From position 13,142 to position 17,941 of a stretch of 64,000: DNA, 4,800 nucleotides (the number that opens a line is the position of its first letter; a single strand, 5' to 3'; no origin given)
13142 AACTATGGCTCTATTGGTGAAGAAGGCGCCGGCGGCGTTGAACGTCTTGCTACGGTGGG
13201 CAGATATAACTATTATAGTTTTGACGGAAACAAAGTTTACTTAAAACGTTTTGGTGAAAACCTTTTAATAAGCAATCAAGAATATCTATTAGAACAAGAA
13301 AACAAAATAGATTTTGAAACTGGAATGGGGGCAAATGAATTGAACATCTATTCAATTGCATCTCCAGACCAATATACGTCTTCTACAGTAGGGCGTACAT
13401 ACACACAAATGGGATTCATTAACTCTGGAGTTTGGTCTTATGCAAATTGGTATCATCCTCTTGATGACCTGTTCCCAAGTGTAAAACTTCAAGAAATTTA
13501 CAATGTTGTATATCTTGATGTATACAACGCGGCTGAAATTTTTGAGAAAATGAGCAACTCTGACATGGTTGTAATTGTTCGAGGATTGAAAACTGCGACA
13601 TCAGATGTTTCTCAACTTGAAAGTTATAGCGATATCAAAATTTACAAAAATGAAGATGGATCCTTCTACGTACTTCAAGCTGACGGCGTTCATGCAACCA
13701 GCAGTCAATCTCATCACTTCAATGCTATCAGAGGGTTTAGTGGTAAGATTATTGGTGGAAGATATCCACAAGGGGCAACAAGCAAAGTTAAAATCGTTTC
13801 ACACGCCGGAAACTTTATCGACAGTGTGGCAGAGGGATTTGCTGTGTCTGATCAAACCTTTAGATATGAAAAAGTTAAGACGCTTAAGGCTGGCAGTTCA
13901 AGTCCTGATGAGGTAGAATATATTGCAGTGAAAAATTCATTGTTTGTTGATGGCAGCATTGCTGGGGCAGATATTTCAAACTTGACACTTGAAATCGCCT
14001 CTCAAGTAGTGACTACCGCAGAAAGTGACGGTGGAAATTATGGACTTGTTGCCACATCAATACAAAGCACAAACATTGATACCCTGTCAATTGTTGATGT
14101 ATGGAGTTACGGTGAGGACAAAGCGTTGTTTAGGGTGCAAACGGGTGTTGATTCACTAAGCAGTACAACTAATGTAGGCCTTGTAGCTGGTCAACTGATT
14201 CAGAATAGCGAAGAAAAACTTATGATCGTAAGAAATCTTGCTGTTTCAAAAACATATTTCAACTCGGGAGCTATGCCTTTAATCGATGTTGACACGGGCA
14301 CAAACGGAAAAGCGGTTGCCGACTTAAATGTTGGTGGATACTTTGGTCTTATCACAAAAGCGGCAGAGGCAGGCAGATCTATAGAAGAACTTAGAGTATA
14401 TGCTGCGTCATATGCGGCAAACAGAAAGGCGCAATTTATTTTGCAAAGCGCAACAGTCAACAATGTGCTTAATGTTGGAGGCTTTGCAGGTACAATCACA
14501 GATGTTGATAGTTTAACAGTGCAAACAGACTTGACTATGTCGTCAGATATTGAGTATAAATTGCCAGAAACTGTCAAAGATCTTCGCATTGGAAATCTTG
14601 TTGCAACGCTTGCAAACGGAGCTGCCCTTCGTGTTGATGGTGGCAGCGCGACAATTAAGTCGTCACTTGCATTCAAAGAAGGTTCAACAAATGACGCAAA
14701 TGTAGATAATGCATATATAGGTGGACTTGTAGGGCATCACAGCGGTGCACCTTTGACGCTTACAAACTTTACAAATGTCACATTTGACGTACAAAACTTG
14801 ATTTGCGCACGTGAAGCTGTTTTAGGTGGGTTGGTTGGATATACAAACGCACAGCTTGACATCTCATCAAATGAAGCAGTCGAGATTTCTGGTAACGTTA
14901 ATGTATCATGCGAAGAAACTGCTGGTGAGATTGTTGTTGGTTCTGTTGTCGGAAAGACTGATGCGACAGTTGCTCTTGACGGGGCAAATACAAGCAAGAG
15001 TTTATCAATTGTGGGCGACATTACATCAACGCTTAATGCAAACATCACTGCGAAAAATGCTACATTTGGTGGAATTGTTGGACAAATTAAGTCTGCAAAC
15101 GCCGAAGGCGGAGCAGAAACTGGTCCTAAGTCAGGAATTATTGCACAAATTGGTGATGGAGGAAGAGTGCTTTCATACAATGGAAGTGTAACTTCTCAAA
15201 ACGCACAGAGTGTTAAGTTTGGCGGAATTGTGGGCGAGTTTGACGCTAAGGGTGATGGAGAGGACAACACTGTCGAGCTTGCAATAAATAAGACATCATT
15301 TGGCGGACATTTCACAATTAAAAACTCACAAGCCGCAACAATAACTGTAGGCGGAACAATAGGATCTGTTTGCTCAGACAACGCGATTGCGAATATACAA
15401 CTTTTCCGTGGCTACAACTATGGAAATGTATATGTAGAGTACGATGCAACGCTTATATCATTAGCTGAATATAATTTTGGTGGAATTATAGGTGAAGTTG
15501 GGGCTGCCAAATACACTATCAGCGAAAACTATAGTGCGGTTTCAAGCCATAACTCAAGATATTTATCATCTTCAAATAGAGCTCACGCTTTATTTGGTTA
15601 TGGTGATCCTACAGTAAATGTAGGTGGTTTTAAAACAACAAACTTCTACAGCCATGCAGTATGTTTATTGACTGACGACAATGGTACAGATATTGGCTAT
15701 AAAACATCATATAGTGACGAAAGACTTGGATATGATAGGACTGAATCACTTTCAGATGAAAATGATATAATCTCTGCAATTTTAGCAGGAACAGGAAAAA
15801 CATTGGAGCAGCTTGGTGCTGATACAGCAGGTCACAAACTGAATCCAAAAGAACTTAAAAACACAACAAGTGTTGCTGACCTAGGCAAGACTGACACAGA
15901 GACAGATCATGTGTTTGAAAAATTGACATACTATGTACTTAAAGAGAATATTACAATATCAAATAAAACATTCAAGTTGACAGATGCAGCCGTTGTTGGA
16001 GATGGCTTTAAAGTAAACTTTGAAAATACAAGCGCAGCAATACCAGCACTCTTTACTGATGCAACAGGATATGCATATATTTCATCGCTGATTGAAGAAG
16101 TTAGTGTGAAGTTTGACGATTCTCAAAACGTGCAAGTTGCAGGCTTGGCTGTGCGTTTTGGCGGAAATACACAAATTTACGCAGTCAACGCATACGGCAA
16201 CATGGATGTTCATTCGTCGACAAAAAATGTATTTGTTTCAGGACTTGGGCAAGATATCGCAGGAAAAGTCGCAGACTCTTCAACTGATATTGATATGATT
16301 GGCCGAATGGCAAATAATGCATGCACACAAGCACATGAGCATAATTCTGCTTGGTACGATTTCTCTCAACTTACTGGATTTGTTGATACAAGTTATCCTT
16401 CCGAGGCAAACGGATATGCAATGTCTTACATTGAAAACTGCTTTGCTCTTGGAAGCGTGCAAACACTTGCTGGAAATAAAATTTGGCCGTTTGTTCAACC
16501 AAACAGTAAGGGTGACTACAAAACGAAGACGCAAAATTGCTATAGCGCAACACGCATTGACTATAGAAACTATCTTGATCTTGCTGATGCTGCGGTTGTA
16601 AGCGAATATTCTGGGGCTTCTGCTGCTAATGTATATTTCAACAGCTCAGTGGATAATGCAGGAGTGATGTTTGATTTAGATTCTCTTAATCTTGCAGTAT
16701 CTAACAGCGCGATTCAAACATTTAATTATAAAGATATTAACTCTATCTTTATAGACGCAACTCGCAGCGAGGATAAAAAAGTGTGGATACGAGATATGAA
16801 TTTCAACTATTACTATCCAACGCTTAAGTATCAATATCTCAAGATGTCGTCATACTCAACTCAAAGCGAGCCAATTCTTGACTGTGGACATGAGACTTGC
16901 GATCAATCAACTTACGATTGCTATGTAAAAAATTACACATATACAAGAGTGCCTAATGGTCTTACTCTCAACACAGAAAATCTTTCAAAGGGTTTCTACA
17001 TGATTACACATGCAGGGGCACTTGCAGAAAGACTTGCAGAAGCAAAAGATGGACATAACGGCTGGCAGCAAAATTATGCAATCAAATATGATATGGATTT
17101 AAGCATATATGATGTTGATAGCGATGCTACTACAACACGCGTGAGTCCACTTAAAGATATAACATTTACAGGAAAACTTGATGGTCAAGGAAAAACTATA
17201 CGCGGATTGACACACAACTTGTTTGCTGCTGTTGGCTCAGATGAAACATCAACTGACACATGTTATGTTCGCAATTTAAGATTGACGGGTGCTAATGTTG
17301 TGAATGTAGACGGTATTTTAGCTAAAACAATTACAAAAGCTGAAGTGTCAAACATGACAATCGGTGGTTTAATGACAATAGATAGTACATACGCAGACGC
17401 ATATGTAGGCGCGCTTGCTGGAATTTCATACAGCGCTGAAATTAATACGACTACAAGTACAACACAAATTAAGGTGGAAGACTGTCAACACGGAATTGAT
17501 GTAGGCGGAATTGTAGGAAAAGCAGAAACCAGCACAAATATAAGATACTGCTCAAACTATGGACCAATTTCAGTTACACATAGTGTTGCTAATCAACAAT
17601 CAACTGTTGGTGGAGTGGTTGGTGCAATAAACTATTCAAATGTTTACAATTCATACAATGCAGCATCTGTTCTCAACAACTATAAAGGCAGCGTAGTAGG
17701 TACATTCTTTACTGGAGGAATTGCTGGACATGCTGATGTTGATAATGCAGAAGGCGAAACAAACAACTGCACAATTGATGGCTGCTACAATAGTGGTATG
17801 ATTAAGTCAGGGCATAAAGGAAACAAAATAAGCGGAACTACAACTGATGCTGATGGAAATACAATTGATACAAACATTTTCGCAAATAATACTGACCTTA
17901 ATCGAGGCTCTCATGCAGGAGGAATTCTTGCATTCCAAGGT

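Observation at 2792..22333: A 6,513-aa lipoprotein encoded by one intact 19.5-kb ORF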

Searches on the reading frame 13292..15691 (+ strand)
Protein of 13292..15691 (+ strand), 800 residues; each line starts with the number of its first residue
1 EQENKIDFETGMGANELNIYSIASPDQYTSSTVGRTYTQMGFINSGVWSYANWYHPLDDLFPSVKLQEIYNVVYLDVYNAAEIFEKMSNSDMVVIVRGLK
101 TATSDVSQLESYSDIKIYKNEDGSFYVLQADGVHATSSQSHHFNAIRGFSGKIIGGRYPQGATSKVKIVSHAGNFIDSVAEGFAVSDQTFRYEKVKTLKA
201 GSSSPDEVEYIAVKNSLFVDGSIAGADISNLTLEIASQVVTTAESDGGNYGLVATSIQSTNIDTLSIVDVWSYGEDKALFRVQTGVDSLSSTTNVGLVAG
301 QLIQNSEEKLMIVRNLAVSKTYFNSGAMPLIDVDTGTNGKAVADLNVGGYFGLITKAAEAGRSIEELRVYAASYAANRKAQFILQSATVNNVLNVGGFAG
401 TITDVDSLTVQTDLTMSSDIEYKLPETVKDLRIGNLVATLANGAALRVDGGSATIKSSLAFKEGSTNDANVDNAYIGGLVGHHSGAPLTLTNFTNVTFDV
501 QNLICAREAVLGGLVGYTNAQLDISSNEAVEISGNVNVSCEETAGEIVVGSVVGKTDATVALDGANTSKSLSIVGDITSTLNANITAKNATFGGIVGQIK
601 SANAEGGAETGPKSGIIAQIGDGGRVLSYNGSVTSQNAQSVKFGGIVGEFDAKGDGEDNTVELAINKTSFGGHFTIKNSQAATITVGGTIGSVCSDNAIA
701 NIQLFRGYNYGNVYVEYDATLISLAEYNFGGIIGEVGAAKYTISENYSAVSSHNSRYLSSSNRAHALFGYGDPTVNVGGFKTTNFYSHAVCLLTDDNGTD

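Call 8: search_protein_families(library=pfam, proteins=[window:13292-15691:+], max_evalue=10)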
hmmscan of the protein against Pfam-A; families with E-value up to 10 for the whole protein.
window:13292-15691:+ (800 aa): 1 family
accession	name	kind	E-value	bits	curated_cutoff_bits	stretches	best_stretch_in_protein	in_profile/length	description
PF07581.17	Glug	-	0.087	13.7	20.5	1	473-500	2-25/28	The GLUG motif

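Call 85: search_protein_families(library=ncbifam, proteins=[window:13292-15691:+], max_evalue=0.1)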
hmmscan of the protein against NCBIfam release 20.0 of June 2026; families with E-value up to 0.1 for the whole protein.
window:13292-15691:+ (800 aa): 0 families

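Call 86: search_protein_families(library=phrogs, proteins=[window:13292-15691:+], max_evalue=0.01)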
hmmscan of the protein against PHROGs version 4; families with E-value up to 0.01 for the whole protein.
window:13292-15691:+ (800 aa): 0 families

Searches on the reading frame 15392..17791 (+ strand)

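Call 8: search_protein_families(library=pfam, proteins=[window:15392-17791:+], max_evalue=10)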
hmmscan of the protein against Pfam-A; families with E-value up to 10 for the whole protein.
window:15392-17791:+ (800 aa): 2 families
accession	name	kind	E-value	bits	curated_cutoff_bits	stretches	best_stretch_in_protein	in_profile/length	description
PF07581.17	Glug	-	8.1e-06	26.4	20.5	2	702-722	3-23/28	The GLUG motif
PF25346.1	PH_MRCK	-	0.2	12.3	27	1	556-584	24-52/128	MRCK kinase PH domain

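Call 85: search_protein_families(library=ncbifam, proteins=[window:15392-17791:+], max_evalue=0.1)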
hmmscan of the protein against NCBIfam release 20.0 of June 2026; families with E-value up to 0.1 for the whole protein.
window:15392-17791:+ (800 aa): 0 families

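Call 86: search_protein_families(library=phrogs, proteins=[window:15392-17791:+], max_evalue=0.01)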
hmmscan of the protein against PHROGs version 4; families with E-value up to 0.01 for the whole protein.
window:15392-17791:+ (800 aa): 0 families
